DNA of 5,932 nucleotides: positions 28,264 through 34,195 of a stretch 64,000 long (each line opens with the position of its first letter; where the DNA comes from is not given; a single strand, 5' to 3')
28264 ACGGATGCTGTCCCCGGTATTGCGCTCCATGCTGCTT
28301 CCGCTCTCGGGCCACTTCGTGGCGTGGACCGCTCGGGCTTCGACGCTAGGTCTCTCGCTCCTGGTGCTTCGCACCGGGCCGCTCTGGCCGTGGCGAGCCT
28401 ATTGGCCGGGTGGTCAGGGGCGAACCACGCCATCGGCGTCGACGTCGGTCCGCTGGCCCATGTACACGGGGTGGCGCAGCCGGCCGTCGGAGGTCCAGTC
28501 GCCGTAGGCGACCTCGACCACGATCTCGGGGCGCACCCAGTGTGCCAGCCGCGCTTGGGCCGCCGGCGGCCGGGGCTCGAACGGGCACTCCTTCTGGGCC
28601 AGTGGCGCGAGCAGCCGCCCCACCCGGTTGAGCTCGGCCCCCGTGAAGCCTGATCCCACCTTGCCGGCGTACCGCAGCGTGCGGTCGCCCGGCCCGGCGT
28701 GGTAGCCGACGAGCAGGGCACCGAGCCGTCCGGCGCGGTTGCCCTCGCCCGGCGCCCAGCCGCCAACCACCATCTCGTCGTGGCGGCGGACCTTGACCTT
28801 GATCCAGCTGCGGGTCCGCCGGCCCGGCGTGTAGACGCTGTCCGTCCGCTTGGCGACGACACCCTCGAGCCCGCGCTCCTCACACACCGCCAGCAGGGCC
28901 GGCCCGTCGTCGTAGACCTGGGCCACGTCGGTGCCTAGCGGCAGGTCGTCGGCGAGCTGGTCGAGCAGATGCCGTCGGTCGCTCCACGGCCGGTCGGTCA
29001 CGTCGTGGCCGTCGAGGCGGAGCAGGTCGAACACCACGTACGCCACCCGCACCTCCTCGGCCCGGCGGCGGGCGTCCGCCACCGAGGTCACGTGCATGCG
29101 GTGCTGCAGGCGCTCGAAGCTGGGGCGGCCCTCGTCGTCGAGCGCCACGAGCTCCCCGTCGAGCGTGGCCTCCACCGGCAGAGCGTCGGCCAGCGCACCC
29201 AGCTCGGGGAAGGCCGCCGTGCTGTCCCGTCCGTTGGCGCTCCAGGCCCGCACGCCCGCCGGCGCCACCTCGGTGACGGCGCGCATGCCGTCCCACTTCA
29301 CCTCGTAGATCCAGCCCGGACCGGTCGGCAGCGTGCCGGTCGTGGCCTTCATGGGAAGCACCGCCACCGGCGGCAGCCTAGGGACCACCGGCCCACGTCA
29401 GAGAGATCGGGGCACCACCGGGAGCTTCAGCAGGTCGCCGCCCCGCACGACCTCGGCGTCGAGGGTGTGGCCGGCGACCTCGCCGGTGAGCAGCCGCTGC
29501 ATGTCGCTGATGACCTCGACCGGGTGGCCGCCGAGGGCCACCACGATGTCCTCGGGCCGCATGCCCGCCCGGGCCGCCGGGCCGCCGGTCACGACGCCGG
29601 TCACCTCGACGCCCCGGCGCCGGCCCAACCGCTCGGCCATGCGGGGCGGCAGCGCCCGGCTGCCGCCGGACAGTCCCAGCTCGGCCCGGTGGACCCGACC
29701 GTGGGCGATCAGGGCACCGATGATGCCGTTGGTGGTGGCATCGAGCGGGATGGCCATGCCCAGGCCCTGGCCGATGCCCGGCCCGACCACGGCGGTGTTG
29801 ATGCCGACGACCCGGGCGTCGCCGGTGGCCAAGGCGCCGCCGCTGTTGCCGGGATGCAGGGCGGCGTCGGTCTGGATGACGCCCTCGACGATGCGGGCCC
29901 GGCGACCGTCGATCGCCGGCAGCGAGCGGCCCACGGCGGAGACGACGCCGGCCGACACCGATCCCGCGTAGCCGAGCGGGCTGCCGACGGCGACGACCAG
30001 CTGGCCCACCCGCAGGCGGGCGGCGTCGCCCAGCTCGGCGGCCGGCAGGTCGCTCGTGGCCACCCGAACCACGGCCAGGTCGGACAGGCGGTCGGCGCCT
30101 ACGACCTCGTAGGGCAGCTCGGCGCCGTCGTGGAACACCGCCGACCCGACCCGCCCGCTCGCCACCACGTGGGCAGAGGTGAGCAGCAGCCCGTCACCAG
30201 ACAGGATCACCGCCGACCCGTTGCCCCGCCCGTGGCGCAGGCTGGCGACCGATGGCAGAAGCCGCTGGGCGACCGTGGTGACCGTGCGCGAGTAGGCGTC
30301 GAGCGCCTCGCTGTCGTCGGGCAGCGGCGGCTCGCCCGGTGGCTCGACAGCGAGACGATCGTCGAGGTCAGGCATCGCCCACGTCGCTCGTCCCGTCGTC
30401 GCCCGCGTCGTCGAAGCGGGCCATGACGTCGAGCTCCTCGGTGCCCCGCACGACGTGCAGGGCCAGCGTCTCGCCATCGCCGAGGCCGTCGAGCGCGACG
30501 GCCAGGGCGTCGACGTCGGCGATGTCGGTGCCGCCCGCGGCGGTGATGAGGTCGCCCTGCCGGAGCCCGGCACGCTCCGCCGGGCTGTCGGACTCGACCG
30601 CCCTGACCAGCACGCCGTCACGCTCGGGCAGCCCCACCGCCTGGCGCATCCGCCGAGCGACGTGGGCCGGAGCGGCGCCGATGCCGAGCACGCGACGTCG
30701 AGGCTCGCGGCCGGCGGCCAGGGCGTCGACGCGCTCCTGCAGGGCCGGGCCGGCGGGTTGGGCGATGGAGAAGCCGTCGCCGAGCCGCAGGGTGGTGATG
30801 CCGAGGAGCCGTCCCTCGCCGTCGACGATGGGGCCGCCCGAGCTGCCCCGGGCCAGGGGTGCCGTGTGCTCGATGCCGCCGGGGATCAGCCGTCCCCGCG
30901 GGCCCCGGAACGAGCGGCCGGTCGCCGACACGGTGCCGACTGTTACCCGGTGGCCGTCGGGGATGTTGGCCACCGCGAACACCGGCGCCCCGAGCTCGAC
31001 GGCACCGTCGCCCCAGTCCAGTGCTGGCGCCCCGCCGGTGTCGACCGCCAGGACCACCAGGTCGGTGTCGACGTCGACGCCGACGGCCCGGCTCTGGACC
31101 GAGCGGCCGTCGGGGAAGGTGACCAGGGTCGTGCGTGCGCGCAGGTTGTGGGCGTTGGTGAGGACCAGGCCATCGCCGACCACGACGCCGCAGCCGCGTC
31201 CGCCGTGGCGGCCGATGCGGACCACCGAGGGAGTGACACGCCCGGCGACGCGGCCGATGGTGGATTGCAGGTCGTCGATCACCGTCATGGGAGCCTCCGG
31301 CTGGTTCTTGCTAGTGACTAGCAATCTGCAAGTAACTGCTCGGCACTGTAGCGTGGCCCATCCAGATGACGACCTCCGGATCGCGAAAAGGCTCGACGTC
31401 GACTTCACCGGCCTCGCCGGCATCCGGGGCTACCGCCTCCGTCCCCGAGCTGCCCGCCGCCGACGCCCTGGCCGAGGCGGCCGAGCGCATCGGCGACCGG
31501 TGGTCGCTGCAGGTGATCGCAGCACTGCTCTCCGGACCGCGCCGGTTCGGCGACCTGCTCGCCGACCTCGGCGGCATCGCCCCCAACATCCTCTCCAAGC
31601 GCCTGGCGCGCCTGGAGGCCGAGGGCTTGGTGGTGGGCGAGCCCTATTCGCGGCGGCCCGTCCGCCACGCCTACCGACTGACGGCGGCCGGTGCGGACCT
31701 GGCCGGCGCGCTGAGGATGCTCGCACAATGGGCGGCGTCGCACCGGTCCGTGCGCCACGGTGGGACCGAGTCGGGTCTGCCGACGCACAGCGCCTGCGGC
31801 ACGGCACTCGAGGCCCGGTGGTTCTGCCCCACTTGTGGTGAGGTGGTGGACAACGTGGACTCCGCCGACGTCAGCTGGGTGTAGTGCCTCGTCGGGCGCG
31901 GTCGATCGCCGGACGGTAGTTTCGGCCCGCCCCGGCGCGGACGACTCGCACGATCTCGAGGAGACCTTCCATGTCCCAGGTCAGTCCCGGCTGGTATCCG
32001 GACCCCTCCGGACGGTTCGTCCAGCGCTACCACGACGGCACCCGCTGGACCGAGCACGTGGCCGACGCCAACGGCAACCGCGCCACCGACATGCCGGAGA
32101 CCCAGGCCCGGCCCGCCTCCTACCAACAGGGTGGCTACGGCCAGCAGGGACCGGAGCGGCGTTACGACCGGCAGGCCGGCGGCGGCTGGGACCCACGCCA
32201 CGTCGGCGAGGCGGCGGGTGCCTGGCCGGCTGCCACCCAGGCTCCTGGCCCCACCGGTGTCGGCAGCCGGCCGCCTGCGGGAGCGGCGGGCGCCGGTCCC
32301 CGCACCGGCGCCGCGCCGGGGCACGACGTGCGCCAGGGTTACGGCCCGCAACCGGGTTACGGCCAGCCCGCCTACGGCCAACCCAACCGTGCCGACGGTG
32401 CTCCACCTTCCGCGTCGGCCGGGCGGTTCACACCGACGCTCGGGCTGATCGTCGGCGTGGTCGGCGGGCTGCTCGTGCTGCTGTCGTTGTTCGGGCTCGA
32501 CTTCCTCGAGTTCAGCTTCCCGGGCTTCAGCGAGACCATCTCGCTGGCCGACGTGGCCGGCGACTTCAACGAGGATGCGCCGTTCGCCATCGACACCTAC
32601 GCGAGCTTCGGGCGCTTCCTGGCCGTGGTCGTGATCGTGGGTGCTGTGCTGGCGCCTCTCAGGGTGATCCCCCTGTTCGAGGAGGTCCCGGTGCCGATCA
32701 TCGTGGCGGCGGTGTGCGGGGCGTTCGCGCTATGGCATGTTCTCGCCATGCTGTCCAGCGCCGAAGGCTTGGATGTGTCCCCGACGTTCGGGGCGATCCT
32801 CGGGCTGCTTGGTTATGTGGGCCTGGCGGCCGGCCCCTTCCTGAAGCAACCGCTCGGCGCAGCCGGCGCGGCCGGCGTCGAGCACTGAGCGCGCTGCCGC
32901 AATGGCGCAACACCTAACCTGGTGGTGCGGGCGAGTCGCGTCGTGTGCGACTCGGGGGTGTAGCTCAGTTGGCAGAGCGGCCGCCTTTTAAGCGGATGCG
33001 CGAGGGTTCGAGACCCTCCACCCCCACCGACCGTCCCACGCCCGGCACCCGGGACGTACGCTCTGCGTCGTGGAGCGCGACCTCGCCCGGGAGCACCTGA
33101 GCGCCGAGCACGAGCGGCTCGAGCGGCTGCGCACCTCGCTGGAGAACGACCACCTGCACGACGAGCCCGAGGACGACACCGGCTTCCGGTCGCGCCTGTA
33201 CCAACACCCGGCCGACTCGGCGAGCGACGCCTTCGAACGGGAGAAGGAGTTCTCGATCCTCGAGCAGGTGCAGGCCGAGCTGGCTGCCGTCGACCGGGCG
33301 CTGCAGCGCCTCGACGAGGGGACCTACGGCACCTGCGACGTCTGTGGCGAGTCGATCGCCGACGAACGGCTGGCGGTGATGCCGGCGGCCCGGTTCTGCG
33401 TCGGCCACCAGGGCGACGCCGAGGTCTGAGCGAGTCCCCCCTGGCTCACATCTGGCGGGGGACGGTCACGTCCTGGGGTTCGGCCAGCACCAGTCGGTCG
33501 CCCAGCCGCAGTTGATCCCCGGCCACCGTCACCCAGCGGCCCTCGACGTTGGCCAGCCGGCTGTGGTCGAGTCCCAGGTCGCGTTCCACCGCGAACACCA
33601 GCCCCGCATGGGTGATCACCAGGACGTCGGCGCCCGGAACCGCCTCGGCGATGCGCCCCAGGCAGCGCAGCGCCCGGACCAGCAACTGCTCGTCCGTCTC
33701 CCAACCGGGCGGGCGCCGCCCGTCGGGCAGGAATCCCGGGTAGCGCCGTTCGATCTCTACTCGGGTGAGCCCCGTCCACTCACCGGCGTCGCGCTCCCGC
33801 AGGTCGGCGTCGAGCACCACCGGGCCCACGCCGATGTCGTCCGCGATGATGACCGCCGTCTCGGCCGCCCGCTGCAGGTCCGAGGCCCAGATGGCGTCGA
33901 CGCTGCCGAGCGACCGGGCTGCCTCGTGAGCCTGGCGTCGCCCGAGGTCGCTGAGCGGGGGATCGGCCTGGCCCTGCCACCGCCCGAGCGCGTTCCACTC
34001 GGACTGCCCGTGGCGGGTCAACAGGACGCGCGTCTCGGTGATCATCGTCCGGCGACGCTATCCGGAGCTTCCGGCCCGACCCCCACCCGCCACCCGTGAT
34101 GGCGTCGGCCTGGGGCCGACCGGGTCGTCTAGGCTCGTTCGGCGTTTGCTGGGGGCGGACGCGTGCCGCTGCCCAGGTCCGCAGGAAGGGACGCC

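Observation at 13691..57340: Dispersed GC-rich REP-like repeat family with compensatory changes in a small hairpin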

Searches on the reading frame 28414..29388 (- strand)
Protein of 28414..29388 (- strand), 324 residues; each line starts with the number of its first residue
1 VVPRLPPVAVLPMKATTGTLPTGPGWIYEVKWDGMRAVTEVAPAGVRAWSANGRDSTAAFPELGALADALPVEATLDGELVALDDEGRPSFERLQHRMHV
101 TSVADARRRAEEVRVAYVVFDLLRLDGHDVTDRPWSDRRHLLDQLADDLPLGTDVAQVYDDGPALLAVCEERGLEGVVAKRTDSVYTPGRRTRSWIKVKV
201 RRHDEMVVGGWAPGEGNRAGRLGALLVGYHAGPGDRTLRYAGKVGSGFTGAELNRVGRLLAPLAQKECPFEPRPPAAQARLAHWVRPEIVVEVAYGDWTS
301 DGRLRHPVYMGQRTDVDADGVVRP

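Call 28: search_protein_families(library=pfam, proteins=[window:28414-29388:-])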
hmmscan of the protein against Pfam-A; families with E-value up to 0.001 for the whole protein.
window:28414-29388:- (324 aa): 3 families
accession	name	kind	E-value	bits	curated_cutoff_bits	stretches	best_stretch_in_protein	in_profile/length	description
PF01068.26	DNA_ligase_A_M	-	3.2e-30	105.8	26.2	1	23-199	19-204/204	ATP dependent DNA ligase domain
PF04679.21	DNA_ligase_A_C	-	3.8e-27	95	27.5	1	218-315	1-93/94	ATP dependent DNA ligase C terminal region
PF14743.12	DNA_ligase_OB_2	-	0.00027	21.3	28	0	213-313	1-66/66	DNA ligase OB-like domain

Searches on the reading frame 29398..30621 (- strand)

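Call 63: search_protein_families(library=pfam, proteins=[window:29398-30621:-], max_evalue=0.001)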
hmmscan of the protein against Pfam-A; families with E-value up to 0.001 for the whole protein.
window:29398-30621:- (407 aa): 5 families
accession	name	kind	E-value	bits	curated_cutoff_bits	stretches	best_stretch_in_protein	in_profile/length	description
PF13365.12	Trypsin_2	-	1.5e-28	100.8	27.6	1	135-274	1-144/144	Trypsin-like peptidase domain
PF00089.32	Trypsin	-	7.5e-11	42.7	20.6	1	123-295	13-215/220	Trypsin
PF17820.7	PDZ_6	-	1.5e-10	41.1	27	1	339-380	1-42/54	PDZ domain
PF13180.12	PDZ_2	-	7e-09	36.3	27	1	335-401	11-77/80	PDZ domain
PF00595.29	PDZ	-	0.00025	21.8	23.2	1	326-375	23-64/81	PDZ domain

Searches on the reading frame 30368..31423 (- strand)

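Call 63: search_protein_families(library=pfam, proteins=[window:30368-31423:-], max_evalue=0.001)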
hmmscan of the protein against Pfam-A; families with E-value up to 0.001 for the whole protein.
window:30368-31423:- (351 aa): 4 families
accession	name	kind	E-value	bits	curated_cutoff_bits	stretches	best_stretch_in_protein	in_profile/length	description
PF13365.12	Trypsin_2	-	3.3e-20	73.7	27.6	1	77-209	1-144/144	Trypsin-like peptidase domain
PF13180.12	PDZ_2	-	2.6e-11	44.1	27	1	267-333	10-76/80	PDZ domain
PF17820.7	PDZ_6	-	3.1e-09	36.9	27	1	273-317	2-46/54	PDZ domain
PF00595.29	PDZ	-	1.3e-05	25.9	23.2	1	268-324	24-80/81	PDZ domain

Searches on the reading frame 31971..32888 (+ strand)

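Call 63: search_protein_families(library=pfam, proteins=[window:31971-32888:+], max_evalue=0.001)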
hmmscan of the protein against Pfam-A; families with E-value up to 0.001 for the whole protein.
window:31971-32888:+ (305 aa): 1 family
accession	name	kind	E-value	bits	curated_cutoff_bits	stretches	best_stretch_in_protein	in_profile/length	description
PF10708.14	DUF2510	-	6.6e-11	42.2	24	1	6-34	1-30/35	Protein of unknown function (DUF2510)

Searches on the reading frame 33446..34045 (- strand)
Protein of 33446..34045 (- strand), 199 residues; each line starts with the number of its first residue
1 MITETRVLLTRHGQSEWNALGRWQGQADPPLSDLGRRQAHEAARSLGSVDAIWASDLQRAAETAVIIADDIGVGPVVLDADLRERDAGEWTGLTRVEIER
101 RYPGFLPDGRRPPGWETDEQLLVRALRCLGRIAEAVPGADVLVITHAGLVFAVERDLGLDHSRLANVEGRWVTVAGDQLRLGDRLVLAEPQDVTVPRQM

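Call 63: search_protein_families(library=pfam, proteins=[window:33446-34045:-], max_evalue=0.001)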
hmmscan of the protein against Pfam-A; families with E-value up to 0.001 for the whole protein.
window:33446-34045:- (199 aa): 1 family
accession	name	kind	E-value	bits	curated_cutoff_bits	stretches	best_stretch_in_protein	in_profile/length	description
PF00300.27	His_Phos_1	-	7.2e-41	140.4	21.7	1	7-153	1-154/194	Histidine phosphatase superfamily (branch 1)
